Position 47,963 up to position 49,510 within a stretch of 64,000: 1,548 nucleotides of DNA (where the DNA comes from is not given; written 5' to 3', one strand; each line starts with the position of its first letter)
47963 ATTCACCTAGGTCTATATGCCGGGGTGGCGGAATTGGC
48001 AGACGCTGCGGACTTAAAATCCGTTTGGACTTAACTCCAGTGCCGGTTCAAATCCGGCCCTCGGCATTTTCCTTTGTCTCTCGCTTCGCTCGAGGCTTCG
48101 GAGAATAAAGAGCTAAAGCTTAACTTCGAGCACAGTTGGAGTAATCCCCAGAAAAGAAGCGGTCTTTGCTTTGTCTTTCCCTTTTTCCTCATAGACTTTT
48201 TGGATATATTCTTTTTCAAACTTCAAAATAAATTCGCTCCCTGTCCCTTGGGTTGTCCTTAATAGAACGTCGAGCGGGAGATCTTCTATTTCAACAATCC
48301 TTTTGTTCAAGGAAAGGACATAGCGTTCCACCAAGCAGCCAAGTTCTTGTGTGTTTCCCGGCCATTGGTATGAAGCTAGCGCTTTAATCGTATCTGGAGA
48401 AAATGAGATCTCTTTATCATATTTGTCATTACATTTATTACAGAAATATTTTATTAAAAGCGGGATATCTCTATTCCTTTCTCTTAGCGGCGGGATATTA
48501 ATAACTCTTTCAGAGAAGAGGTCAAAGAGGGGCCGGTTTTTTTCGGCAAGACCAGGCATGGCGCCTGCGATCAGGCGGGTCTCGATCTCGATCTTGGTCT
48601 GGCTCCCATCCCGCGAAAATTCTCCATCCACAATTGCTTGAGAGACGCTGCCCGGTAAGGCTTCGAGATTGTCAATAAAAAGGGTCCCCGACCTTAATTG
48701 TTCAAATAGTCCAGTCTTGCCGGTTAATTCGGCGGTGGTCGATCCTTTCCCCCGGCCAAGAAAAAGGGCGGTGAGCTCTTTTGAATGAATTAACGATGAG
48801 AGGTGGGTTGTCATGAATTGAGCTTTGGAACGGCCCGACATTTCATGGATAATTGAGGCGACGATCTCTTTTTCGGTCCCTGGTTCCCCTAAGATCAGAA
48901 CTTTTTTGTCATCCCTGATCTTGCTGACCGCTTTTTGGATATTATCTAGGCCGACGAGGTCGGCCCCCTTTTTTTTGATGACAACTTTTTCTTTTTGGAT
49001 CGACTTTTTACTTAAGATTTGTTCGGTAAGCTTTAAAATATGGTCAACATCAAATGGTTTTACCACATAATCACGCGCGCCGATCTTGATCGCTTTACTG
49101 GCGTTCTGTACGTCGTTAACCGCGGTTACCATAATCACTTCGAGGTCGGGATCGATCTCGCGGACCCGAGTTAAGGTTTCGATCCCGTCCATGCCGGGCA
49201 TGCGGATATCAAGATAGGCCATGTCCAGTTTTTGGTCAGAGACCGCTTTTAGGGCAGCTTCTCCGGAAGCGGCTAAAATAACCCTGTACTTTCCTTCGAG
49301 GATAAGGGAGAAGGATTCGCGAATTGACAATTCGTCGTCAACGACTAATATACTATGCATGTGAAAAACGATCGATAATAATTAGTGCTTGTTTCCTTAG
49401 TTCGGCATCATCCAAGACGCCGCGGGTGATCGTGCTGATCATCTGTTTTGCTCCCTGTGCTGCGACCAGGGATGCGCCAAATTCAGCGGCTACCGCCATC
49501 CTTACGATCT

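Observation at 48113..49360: Degenerate sigma-54 activator paralog (pseudo-EBP) downstream of rpoN and a bona fide NtrC-type activator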

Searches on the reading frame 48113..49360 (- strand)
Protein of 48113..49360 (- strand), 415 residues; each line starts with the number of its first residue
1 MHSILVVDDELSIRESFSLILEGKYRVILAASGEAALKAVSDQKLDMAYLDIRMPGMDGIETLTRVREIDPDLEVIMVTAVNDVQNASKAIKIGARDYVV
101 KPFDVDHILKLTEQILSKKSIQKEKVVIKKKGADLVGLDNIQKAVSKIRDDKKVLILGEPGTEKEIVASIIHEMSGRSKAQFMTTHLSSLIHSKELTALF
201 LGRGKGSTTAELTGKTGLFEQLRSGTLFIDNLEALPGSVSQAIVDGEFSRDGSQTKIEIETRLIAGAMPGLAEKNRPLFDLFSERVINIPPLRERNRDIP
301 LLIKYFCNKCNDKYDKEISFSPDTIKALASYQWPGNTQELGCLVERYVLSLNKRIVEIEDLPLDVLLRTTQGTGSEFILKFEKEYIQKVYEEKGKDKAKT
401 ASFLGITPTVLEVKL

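Call 3: search_protein_families(library=pfam, proteins=[window:48113-49360:-], max_evalue=0.01)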
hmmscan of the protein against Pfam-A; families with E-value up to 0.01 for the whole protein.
window:48113-49360:- (415 aa): 6 families
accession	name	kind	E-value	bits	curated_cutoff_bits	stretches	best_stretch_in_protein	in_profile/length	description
PF00072.30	Response_reg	-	2.2e-28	99.1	30.2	1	4-111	1-109/111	Response regulator receiver domain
PF25601.1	AAA_lid_14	-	2.6e-20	72.5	27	1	293-370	1-79/87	AAA+ ATPase lid domain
PF00158.32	Sigma54_activat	-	6.9e-20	71.8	20.2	1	141-271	12-145/168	Sigma-54 interaction domain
PF14532.12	Sigma54_activ_2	-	1.4e-07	32.3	25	1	141-292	10-138/138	Sigma-54 interaction domain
PF02954.25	HTH_8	-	0.00084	19.5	22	1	381-415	5-39/42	Bacterial regulatory protein, Fis family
PF00493.29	MCM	-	0.0011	18.6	23.3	1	135-243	38-141/224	MCM P-loop domain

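Call 4: search_protein_families(library=ncbifam, proteins=[window:48113-49360:-], max_evalue=0.01)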
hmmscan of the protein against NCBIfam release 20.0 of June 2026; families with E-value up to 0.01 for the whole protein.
window:48113-49360:- (415 aa): 113 families (the best 25 are shown)
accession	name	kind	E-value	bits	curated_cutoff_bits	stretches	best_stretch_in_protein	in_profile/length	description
NF008469.0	PRK11361.1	equivalog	8.7e-64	215.9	714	1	2-414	5-450/461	acetoacetate metabolism transcriptional regulator AtoC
TIGR01818.1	ntrC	equivalog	4.8e-62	210.2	558.6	1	4-369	1-385/463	nitrogen regulation protein NR(I)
NF007689.0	PRK10365.1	equivalog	7.2e-61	206.3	760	1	3-414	7-438/441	sigma-54-dependent response regulator transcription factor ZraR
NF051870.1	NAssimRespRegNtrX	equivalog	2e-60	205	600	1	1-414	1-446/452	nitrogen assimilation response regulator NtrX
NF008176.1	PRK10923.1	equivalog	2.1e-52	178.3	620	1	4-370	6-390/469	nitrogen regulation protein NR(I)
TIGR02915.1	PEP_resp_reg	equivalog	7.4e-52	176.7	502.6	1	4-410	1-435/445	PEP-CTERM-box response regulator transcription factor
NF049963.1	RespRegFlgRCampy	domain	7.6e-46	156.8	750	1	4-414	3-423/429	fla regulon two-component system response regulator FlgR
NF011695.0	PRK15115.1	equivalog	3.6e-45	154.6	763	1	3-391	8-409/445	two-component system response regulator GlrR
NF041946.1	LuxO_transreg_Vib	equivalog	1.9e-40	139.1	800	1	25-372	21-387/463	quorum-sensing sigma-54 dependent transcriptional regulator LuxO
NF041552.1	TF_PrdR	equivalog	5.9e-39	133.8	795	1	118-415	260-573/577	sigma-54 dependent transcriptional regulator PrdR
TIGR02974.1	phageshock_pspF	equivalog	4.4e-38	131.3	443.55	1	141-365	11-247/336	phage shock protein operon transcriptional activator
TIGR01817.1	nifA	equivalog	1.3e-35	123.2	528.85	1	120-356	191-434/534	nif-specific transcriptional activator NifA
NF008485.2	PRK11388.1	equivalog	3.3e-32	111.6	551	1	98-411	306-628/643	dihydroxyacetone kinase operon transcriptional regulator DhaR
NF047793.1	ResRegPgtA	equivalog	4.2e-31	108.2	650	1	2-342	6-334/414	two-component system response regulator PgtA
NF003451.0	PRK05022.1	equivalog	5.3e-31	107.9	476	1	117-355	174-427/512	nitric oxide reductase transcriptional regulator NorR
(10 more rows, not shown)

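Call 6: search_solved_structures(query=window:48113-49360:-, show_alignments=3)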
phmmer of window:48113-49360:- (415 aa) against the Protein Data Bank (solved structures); distinct sequences matched with E-value up to 0.001: 303 (the best 60 are shown).
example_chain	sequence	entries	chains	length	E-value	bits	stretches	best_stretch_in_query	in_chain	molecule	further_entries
3dzd_A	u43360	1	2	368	5.4e-47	163.9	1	4-352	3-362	Transcriptional regulator (NtrC family)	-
4l4u_A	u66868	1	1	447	7.2e-46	160.2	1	3-408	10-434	Transcriptional regulator (NtrC family)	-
1ny5_A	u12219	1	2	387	1.2e-44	156.1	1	4-357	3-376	transcriptional regulator (NtrC family)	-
5m7n_A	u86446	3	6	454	2.6e-41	145.2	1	3-412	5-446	Nitrogen assimilation regulatory protein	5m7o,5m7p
5ep0_A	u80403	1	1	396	1.3e-32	116.6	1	3-365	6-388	Putative repressor protein luxO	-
1ojl_A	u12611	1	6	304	9e-31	110.5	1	149-414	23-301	TRANSCRIPTIONAL REGULATORY PROTEIN ZRAR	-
4ly6_A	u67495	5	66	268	2.1e-29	106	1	141-357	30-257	Transcriptional regulator (NtrC family)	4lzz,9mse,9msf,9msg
1ny6_A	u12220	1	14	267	2.3e-29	105.8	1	141-357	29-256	transcriptional regulator (NtrC family)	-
3m0e_A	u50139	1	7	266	4.2e-29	105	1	141-357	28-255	Transcriptional regulator (NtrC family)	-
26jl_A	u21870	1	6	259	1.9e-28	102.8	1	136-363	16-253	Flagellar regulatory protein A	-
9qq6_C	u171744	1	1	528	8.5e-28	100.7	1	151-409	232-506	Nif-specific regulatory protein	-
2bjv_A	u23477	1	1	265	5e-26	94.8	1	150-365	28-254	PSP OPERON TRANSCRIPTIONAL ACTIVATOR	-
4qnm_A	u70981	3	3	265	6.2e-26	94.5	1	150-365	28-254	Psp operon transcriptional activator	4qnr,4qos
2bjw_A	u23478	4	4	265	6.2e-26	94.5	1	150-365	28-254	PSP OPERON TRANSCRIPTIONAL ACTIVATOR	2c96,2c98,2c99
9q90_1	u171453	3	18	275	6.8e-26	94.4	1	150-366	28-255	Psp operon transcriptional activator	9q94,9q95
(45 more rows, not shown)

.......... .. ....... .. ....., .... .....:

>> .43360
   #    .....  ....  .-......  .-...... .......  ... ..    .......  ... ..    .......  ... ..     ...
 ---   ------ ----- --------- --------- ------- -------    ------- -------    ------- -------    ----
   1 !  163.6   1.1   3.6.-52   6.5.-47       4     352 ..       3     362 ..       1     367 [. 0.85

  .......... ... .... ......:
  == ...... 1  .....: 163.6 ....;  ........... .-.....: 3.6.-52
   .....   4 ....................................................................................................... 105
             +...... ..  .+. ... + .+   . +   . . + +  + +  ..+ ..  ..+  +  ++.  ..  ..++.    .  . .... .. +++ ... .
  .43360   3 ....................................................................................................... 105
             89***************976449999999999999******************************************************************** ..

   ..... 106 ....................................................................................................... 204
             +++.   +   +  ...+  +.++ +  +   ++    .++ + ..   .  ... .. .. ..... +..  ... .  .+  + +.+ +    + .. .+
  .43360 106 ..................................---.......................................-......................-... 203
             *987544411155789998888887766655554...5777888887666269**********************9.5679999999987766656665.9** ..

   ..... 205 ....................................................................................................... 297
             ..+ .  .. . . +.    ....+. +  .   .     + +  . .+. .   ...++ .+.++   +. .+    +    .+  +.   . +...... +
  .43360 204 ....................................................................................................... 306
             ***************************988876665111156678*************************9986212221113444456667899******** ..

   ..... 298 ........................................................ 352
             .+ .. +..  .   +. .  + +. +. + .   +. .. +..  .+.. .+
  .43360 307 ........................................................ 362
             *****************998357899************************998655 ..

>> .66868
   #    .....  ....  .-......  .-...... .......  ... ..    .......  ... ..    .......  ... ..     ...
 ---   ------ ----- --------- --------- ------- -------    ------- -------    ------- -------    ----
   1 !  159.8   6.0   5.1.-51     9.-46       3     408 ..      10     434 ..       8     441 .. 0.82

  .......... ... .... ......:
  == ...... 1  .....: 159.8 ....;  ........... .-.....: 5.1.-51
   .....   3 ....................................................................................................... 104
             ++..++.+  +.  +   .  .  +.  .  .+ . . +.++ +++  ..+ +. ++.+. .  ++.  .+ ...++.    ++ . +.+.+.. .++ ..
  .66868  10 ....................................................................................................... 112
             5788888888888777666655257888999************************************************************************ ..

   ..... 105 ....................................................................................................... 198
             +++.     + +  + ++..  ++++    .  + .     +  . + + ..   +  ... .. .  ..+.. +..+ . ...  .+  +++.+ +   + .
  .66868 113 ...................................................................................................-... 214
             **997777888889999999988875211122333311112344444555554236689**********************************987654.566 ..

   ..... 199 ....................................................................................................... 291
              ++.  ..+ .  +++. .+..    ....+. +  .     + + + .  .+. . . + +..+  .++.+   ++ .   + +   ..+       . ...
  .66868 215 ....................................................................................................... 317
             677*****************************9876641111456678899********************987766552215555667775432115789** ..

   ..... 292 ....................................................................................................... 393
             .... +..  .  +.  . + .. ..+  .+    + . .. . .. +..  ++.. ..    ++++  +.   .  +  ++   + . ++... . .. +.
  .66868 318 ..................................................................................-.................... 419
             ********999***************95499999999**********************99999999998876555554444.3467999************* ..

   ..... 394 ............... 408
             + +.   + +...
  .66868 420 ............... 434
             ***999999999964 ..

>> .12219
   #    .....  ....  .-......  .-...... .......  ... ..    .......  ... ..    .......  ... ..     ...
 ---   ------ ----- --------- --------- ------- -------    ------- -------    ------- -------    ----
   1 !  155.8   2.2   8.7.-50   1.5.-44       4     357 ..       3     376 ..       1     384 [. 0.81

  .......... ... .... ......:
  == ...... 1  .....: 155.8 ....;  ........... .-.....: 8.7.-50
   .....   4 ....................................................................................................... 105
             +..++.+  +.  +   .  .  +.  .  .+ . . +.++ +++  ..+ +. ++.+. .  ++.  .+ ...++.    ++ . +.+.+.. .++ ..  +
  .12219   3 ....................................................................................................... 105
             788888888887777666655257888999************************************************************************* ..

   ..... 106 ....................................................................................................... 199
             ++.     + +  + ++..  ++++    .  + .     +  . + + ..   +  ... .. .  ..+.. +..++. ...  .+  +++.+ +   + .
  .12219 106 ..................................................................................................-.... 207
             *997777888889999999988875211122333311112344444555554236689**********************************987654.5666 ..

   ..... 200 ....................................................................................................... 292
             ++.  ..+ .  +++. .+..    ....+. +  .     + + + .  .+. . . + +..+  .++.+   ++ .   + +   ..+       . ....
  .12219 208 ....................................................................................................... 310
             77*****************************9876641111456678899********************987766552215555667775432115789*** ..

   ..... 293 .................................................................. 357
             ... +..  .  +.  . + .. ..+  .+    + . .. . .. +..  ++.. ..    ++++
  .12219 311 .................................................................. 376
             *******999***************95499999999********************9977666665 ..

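Call 7: find_homologous_proteins(query=window:48113-49360:-, max_evalue=1e-20)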
Query window:48113-49360:- (415 aa): 6010 proteins with E <= 1e-20 among 8000 candidates; the best 120 are listed.
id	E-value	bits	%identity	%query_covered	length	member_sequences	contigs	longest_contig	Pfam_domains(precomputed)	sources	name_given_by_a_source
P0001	2.1e-264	894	100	100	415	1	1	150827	PF00158.33,PF25601.2,PF14532.13,PF00072.31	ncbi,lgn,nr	ncbi:MAG: sigma-54 dependent transcriptional regulator [Candidatus Margulisiibacteriota bacterium]|n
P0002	4.8e-222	755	84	100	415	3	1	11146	PF00158.33,PF25601.2,PF02954.26,PF14532.13,PF00072.31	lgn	-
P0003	5.0e-157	541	61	100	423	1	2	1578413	PF00158.33,PF25601.2,PF14532.13,PF00072.31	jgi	jgi:DNA-binding NtrC family response regulator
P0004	1.1e-153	530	61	100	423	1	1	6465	PF00158.33,PF25601.2,PF02954.26,PF14532.13,PF00072.31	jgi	jgi:two-component system response regulator HydG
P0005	8.9e-144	497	56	100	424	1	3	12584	PF00158.33,PF25601.2,PF14532.13,PF00072.31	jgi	jgi:DNA-binding NtrC family response regulator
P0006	2.5e-143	496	59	99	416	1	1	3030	PF00158.33,PF25601.2,PF14532.13,PF00072.31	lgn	-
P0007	8.3e-141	488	55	100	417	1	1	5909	PF00158.33,PF25601.2,PF14532.13,PF00072.31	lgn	-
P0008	4.3e-140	485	57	100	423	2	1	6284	PF00158.33,PF25601.2,PF14532.13,PF00072.31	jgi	jgi:DNA-binding NtrC family response regulator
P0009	9.0e-140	484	57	100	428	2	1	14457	PF00158.33,PF25601.2,PF02954.26,PF14532.13,PF00072.31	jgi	-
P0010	3.5e-139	482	56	100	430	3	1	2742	PF00158.33,PF25601.2,PF14532.13,PF00072.31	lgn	-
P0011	8.3e-139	481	57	100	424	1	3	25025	PF00158.33,PF25601.2,PF14532.13,PF00072.31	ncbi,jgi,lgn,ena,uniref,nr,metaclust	ncbi:hypothetical protein AMJ44_03475 [candidate division WOR-1 bacterium DG_54_3]|uniref:Fis family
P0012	4.3e-137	475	56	100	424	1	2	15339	PF00158.33,PF25601.2,PF14532.13,PF00072.31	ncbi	ncbi:MAG: sigma-54 dependent transcriptional regulator [Candidatus Margulisiibacteriota bacterium]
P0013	1.3e-136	474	55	99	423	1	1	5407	PF00158.33,PF25601.2,PF14532.13,PF00072.31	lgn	-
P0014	2.5e-136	473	55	100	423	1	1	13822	PF00158.33,PF25601.2,PF14532.13,PF00072.31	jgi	-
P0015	4.6e-136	472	54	100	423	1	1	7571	PF00158.33,PF25601.2,PF14532.13,PF00072.31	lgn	-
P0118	3.4e-90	321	44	99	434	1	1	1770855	PF00158.33,PF25601.2,PF14532.13,PF00072.31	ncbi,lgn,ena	-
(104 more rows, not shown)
